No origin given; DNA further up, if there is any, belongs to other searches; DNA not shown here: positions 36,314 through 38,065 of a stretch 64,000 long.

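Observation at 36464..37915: Single-polypeptide DNA methyltransferase-HNH nuclease fusion with no separate restriction gene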

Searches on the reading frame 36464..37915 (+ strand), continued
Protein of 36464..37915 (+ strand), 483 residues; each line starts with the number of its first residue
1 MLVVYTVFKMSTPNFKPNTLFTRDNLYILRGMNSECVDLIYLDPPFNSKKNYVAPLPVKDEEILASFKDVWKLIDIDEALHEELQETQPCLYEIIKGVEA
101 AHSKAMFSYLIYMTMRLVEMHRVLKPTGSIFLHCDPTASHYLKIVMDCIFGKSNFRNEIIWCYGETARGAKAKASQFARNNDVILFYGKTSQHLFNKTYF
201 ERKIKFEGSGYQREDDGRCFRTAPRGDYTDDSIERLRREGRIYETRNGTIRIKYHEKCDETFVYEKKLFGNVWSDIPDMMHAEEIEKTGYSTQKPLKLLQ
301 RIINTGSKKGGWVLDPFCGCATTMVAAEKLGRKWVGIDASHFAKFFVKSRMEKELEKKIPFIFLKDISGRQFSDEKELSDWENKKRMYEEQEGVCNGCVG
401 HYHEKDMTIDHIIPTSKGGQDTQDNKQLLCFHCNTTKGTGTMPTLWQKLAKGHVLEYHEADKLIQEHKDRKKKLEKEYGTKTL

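Call 61: search_protein_families(library=pfam, proteins=[L075:6980-8371:+, L075:5566-6999:+, L079:6953-8137:+, L079:4603-6228:-, L080:6983-8317:+, L081:7004-8296:+, L082:6995-8350:+, L084:206-1864:+, L085:7007-8257:+, L038:12021-13715:-], max_evalue=0.001)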
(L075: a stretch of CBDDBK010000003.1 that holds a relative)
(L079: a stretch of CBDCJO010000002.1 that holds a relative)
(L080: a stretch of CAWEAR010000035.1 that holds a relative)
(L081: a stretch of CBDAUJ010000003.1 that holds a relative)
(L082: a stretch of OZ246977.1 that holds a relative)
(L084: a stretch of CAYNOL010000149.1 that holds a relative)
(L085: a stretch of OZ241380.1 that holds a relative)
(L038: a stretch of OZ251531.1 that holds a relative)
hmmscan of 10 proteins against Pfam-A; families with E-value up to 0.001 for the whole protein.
L075:6980-8371:+ (463 aa): 4 families
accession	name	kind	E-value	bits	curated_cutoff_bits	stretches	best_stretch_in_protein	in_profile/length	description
PF01555.25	N6_N4_Mtase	-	7.6e-47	160.5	26.7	1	36-336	1-221/221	DNA methylase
PF10544.15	T5orf172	-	1.5e-10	42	20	1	381-459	2-98/101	T5orf172 domain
PF13455.12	MUG113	-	1.9e-06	28.8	22.3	1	394-459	1-71/73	Meiotically up-regulated gene 113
PF03602.21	Cons_hypoth95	-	0.00027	21.1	24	0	19-51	95-129/182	Conserved hypothetical protein 95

L075:5566-6999:+ (477 aa): 4 families
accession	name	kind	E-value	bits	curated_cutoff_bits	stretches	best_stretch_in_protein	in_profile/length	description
PF01555.25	N6_N4_Mtase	-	3.4e-44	151.8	26.7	1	28-350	1-221/221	DNA methylase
PF10544.15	T5orf172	-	2e-10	41.5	20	1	395-472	2-97/101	T5orf172 domain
PF13455.12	MUG113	-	1.3e-06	29.3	22.3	1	408-473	1-71/73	Meiotically up-regulated gene 113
PF03602.21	Cons_hypoth95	-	0.00018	21.7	24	0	12-44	96-130/182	Conserved hypothetical protein 95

L079:6953-8137:+ (394 aa): 1 family
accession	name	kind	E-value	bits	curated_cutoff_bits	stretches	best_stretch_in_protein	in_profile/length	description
PF01555.25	N6_N4_Mtase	-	8e-39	134.3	26.7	1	44-366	1-219/221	DNA methylase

L079:4603-6228:- (541 aa): 2 families
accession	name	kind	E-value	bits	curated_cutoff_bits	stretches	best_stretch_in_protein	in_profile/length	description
PF01555.25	N6_N4_Mtase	-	1.8e-40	139.7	26.7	1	25-361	1-217/221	DNA methylase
PF03602.21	Cons_hypoth95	-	0.00062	19.9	24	0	16-43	104-132/182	Conserved hypothetical protein 95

L080:6983-8317:+ (444 aa): 3 families
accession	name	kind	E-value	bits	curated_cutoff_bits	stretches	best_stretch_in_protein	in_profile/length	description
PF01555.25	N6_N4_Mtase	-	1.3e-44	153.2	26.7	1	27-333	1-215/221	DNA methylase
PF02086.21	MethyltransfD12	-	1.7e-06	28.4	22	0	288-353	8-75/253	D12 class N6 adenine-specific DNA methyltransferase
PF03602.21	Cons_hypoth95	-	3.5e-05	24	24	0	22-44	109-131/182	Conserved hypothetical protein 95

L081:7004-8296:+ (430 aa): 4 families
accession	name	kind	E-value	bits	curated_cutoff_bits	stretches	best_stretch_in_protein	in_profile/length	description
PF01555.25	N6_N4_Mtase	-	9e-48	163.6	26.7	1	28-307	1-219/221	DNA methylase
PF10544.15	T5orf172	-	2.8e-08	34.6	20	1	349-420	2-91/101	T5orf172 domain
PF13455.12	MUG113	-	8.9e-05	23.4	22.3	1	362-427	1-71/73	Meiotically up-regulated gene 113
PF03602.21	Cons_hypoth95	-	0.00067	19.8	24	0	23-42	107-128/182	Conserved hypothetical protein 95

L082:6995-8350:+ (451 aa): 5 families
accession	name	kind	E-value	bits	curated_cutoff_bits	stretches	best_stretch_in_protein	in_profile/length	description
PF01555.25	N6_N4_Mtase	-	2e-42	146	26.7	1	28-323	2-218/221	DNA methylase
PF10544.15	T5orf172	-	4e-12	47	20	1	366-444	2-98/101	T5orf172 domain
PF13455.12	MUG113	-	7.5e-07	30.1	22.3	1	379-444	1-71/73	Meiotically up-regulated gene 113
PF02086.21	MethyltransfD12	-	5.8e-05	23.4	22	0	3-69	153-218/253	D12 class N6 adenine-specific DNA methyltransferase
PF03602.21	Cons_hypoth95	-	0.00055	20.1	24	0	23-41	110-128/182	Conserved hypothetical protein 95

L084:206-1864:+ (552 aa): 5 families
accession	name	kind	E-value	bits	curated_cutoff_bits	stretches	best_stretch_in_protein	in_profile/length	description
PF01555.25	N6_N4_Mtase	-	2e-43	149.3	26.7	1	28-357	1-213/221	DNA methylase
PF22722.2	NA-iREase1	-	4.1e-09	36.8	27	1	421-492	19-89/106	NACHT-associated inactive Restriction Endonuclease 1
PF04471.18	Mrr_cat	-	5.3e-09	36.6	21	1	397-490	7-96/115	Restriction endonuclease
PF02086.21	MethyltransfD12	-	1.6e-05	25.2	22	0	24-47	172-195/253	D12 class N6 adenine-specific DNA methyltransferase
PF13847.12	Methyltransf_31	-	0.00034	20.8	27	0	324-377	2-59/145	Methyltransferase domain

L085:7007-8257:+ (416 aa): 5 families
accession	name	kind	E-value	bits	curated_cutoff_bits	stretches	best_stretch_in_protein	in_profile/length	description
PF01555.25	N6_N4_Mtase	-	5.9e-43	147.8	26.7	1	28-291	1-220/221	DNA methylase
PF10544.15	T5orf172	-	5.8e-12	46.5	20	1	332-399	2-75/101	T5orf172 domain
PF13455.12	MUG113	-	6.3e-08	33.5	22.3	1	345-404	1-65/73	Meiotically up-regulated gene 113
PF03602.21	Cons_hypoth95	-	1.9e-05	24.9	24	0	10-42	94-128/182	Conserved hypothetical protein 95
PF02086.21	MethyltransfD12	-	2.5e-05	24.6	22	0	240-389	7-157/253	D12 class N6 adenine-specific DNA methyltransferase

L038:12021-13715:- (564 aa): 3 families
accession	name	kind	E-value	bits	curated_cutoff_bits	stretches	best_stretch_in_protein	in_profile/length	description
PF01555.25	N6_N4_Mtase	-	5.1e-46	157.8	26.7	1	27-375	1-218/221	DNA methylase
PF22722.2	NA-iREase1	-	5e-08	33.3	27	1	433-505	18-89/106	NACHT-associated inactive Restriction Endonuclease 1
PF04471.18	Mrr_cat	-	5.4e-07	30.2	21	1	432-505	26-98/115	Restriction endonuclease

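Call 66: list_cluster_members(proteins=[P0001, P0121, P0003])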
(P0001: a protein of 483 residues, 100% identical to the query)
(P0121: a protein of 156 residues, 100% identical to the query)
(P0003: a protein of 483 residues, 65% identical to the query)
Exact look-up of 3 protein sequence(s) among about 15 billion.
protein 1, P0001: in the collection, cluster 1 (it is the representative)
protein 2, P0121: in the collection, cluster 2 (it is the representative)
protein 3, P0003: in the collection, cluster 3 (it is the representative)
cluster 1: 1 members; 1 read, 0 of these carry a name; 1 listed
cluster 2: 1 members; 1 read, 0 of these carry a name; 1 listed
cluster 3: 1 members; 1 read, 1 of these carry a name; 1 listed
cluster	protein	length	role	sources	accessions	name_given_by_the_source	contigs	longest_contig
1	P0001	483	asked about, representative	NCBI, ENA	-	-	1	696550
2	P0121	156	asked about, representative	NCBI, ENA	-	-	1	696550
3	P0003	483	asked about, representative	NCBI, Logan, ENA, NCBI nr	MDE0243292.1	MAG: DNA methyltransferase [Candidatus Kaiserbacteria bacterium] | DNA methyltransferase [Candidatus Kaiserbacteria bacterium]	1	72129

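Call 67: find_related_loci(query=A1, collection=viral_contigs, flank=8000)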
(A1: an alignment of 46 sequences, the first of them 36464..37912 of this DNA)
Query A1 (483 aa) in viral_contigs; peptide patterns used: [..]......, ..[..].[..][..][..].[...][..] (x = any residue, [..] = any of these).
343 stretches matched a pattern; 319 encode a relative of the query (tblastn E <= 1e-3); the best 80 are kept; 80 distinct loci.
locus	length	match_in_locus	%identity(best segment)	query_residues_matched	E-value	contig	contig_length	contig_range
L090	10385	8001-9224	44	10-454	3e-109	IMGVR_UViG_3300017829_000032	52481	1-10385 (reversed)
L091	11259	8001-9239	42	3-449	7e-100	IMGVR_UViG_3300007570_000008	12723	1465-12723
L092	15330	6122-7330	42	5-454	3e-96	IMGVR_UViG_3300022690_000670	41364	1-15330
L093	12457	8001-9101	39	11-355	1e-79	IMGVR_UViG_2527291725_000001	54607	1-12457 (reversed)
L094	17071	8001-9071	41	18-353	2e-76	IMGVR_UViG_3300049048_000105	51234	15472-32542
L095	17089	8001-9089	40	13-353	6e-75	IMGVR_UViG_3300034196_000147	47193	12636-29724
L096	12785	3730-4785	41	1-352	2e-74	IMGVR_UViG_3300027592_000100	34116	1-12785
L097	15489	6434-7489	41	1-352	2e-74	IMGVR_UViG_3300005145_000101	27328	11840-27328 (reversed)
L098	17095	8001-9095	42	10-353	2e-73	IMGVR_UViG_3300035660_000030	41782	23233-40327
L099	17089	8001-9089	41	18-352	2e-73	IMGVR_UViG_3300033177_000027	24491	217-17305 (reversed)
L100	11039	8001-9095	39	10-352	7e-73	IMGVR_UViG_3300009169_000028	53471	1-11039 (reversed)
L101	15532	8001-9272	36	18-414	1e-72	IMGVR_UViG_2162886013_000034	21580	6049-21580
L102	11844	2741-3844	39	18-355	1e-72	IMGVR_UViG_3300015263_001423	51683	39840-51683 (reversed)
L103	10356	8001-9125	40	8-353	2e-72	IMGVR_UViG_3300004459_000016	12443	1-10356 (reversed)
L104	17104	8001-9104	39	18-355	2e-72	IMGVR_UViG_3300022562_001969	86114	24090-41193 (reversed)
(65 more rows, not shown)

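Call 93: search_dna_similar(query=window:36464-37915:+, collection=plasmids, mode=protein, max_rows=25)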
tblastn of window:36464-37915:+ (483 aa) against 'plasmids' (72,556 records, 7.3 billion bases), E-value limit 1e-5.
Records with a match: 2033; places in all: 2056; records where one place covers at least 80% of the query: 1.
Best place of each record, by identity: <60% 2033.
By first word of the organism name: Klebsiella 1536; Escherichia 63; Acinetobacter 56; Raoultella 27; Pantoea 27; Enterococcus 24; Serratia 23; Burkholderia 22; Enterobacter 21; Salmonella 16; and 93 more.
By predicted mobility (MOB-suite, as given by PLSDB): conjugative 1177; non-mobilizable 502; mobilizable 354.
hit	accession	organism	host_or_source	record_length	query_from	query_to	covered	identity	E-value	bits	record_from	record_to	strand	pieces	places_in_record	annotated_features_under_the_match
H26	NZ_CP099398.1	Rhizobium sp. Pop5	Phaseolus vulgaris,Cell culture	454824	18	355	70%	38.7%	1e-68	246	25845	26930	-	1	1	DNA methyltransferase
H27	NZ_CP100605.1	Bradyrhizobium sp. Ash2021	-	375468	18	420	83%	32.2%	6e-58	214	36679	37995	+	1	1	DNA methyltransferase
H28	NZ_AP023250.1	Mesorhizobium sp. 131-2-5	Lotus japonicus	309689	8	380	77%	33.4%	6e-58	214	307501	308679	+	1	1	site-specific DNA-methyltransferase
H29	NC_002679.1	Mesorhizobium japonicum MAFF 303099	-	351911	8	380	77%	33.4%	6e-58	214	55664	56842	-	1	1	site-specific DNA-methyltransferase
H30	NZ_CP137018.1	Sinorhizobium fredii GR64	Phaseolus vulgaris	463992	34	387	69%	36.4%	5e-46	211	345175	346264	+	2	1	site-specific DNA-methyltransferase | DNA methyltransferase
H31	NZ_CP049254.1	Microbacterium amylolyticum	cell culture,soil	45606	18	359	71%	35.5%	1e-54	204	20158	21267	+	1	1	DNA methyltransferase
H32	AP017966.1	Candidatus Megaera polyxenophila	-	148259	18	351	69%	36.1%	7e-55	205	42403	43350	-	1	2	adenine specific DNA methylase Mod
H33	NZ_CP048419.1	Sphingomonas insulae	Cell,soil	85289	29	363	69%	33.3%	9e-40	160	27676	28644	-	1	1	site-specific DNA-methyltransferase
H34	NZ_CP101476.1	Cellulosimicrobium cellulans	water,poultry farm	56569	7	351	71%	32.2%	4e-51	194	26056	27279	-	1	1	DNA methyltransferase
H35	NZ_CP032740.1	Enterococcus casseliflavus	Homo sapiens,bile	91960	18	338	66%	33.8%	6e-33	140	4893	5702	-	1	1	site-specific DNA-methyltransferase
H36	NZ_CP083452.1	Comamonas odontotermitis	cell culture,cucumber rhizosphere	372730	37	351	65%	34.2%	2e-41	166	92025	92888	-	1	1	site-specific DNA-methyltransferase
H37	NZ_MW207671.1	Enterococcus faecium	-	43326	18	358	71%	31.4%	9e-30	130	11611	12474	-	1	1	site-specific DNA-methyltransferase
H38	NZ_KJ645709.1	Enterococcus faecium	Sus scrofa,feces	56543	18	358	71%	31.4%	9e-30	130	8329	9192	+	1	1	site-specific DNA-methyltransferase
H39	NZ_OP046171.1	Enterococcus hirae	-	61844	18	358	71%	31.4%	9e-30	130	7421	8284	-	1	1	site-specific DNA-methyltransferase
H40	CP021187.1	Rhizorhabdus wittichii DC-6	activated sludge of a wastewater ...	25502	11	363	73%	29.2%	9e-31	134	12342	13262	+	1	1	site-specific DNA-methyltransferase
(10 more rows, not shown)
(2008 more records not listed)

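Call 95: get_annotated_region(hit=H27, flank=3000)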
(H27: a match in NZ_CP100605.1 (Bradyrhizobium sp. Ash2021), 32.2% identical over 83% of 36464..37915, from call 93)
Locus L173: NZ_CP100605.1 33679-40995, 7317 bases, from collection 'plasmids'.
description: Bradyrhizobium sp. Ash2021 plasmid p_unamed, complete sequence
organism: Bradyrhizobium sp. Ash2021 (NCBI taxid 2954771)
taxonomy: Bacteria; Pseudomonadota; Alphaproteobacteria; Hyphomicrobiales; Nitrobacteraceae; Bradyrhizobium; Bradyrhizobium sp. Ash2021
host: -; source: -; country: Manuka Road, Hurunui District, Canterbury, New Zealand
typing (MOB-suite, as given by PLSDB): conjugative; relaxase MOBP; mating-pair formation MPF_T
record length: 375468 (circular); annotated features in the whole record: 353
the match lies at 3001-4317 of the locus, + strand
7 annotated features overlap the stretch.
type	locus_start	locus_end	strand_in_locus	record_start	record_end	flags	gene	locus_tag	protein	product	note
CDS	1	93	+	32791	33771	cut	-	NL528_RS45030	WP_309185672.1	ParB/RepB/Spo0J family partition protein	GO:0007059 - chromosome segregation [Evidence IEA]; GO:0000910 - cytokinesis [Evidence IEA]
CDS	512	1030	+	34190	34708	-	-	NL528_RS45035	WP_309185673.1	MobC family plasmid mobilization relaxosome protein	-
CDS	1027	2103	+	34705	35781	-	-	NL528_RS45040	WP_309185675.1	relaxase/mobilization nuclease domain-containing protein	-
CDS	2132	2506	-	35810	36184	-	-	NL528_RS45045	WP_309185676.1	hypothetical protein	-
CDS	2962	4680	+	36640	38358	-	-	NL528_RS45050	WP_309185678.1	DNA methyltransferase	GO:0006306 - DNA methylation [Evidence IEA]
CDS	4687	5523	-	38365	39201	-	-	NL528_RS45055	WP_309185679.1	S1/P1 nuclease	-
CDS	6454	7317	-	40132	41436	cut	-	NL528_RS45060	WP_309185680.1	DUF2130 domain-containing protein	-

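Call 96: get_annotated_region(hit=H26, flank=3000)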
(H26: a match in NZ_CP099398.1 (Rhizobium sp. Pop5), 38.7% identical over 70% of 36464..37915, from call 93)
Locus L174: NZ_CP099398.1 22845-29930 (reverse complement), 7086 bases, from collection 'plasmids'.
description: Rhizobium sp. Pop5 plasmid pRsp_Pop5_3, complete sequence
organism: Rhizobium sp. Pop5 (NCBI taxid 1223565)
taxonomy: Bacteria; Pseudomonadota; Alphaproteobacteria; Hyphomicrobiales; Rhizobiaceae; Rhizobium; Rhizobium sp. Pop5
host: -; source: Phaseolus vulgaris,Cell culture; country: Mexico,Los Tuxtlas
typing (MOB-suite, as given by PLSDB): conjugative; replicon rep_cluster_287; relaxase MOBQ; mating-pair formation MPF_T
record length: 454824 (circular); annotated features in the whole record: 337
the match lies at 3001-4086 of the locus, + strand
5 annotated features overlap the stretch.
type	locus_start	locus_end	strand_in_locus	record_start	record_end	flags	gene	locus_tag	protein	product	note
CDS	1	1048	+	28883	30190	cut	-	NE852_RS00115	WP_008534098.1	hypothetical protein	-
CDS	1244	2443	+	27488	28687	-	-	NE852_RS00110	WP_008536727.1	IS256 family transposase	-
CDS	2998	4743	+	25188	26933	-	-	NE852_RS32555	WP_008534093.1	DNA methyltransferase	GO:0006306 - DNA methylation [Evidence IEA]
CDS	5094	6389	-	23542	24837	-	dgt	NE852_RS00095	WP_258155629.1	dGTP triphosphohydrolase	GO:0015949 - nucleobase-containing small molecule interconversion [Evidence IEA]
CDS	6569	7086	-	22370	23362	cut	-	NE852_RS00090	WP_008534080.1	WYL domain-containing protein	-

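Call 111: search_protein_families(library=pfam, proteins=[L014:77-1765:+, L014:1762-3129:+, L014:3156-4145:+, L014:4403-6850:+, L014:12967-13821:-, L014:13850-15055:-], max_evalue=0.001)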
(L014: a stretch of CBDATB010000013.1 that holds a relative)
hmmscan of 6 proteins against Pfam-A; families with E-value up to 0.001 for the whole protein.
L014:77-1765:+ (562 aa): 3 families
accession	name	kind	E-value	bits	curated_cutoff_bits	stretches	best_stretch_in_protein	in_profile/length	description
PF13458.12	Peripla_BP_6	-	1.3e-07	32.1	31.7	1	238-508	24-297/343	Periplasmic binding protein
PF01094.35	ANF_receptor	-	6e-05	22.7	25.4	1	249-424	21-196/353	Receptor family ligand binding region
PF25768.1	TPR_IFT121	-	0.00012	22.8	27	1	66-129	10-72/100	IFT121-like, TPR repeats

L014:1762-3129:+ (455 aa): 2 families
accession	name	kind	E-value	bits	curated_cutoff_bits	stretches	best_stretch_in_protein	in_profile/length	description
PF00206.25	Lyase_1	-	6.8e-57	193.7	27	1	22-319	1-305/312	Lyase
PF08328.16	ASL_C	-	6e-46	155.7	35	1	338-453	1-115/115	Adenylosuccinate lyase C-terminal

L014:3156-4145:+ (329 aa): 7 families
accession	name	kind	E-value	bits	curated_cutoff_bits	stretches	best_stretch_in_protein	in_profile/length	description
PF00561.26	Abhydrolase_1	-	1.2e-19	71.4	25.8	1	63-273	4-215/245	alpha/beta hydrolase fold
PF12146.15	Hydrolase_4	-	1.4e-15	57.7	27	1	59-271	4-205/239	Serine aminopeptidase, S33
PF12697.13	Abhydrolase_6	-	3.1e-07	31.7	26.3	1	83-274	22-182/217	Alpha/beta hydrolase family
PF08538.16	DUF1749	-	2.4e-05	24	24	1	67-167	38-140/299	Protein of unknown function (DUF1749)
PF02089.21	Palm_thioest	-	5.5e-05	23.4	26.8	1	63-203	3-136/254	Palmitoyl protein thioesterase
PF05057.20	DUF676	-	6.7e-05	22.9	20.3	1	61-150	7-96/217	Putative serine esterase (DUF676)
PF06028.17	DUF915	-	0.00024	21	22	1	114-174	85-146/255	Alpha/beta hydrolase of unknown function (DUF915)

L014:4403-6850:+ (815 aa): 2 families
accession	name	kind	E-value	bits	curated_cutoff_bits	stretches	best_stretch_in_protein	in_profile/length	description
PF13715.12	CarbopepD_reg_2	-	3.9e-19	68.9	32.2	1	29-119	1-88/88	CarboxypepD_reg-like domain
PF13620.12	CarboxypepD_reg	-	5e-17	62.5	32.3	1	28-108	1-82/82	Carboxypeptidase regulatory-like domain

L014:12967-13821:- (284 aa): 1 family
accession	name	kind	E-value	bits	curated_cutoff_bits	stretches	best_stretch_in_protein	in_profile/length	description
PF01040.23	UbiA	-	3.7e-20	72.7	34.2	1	22-225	4-206/250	UbiA prenyltransferase family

L014:13850-15055:- (401 aa): 0 families
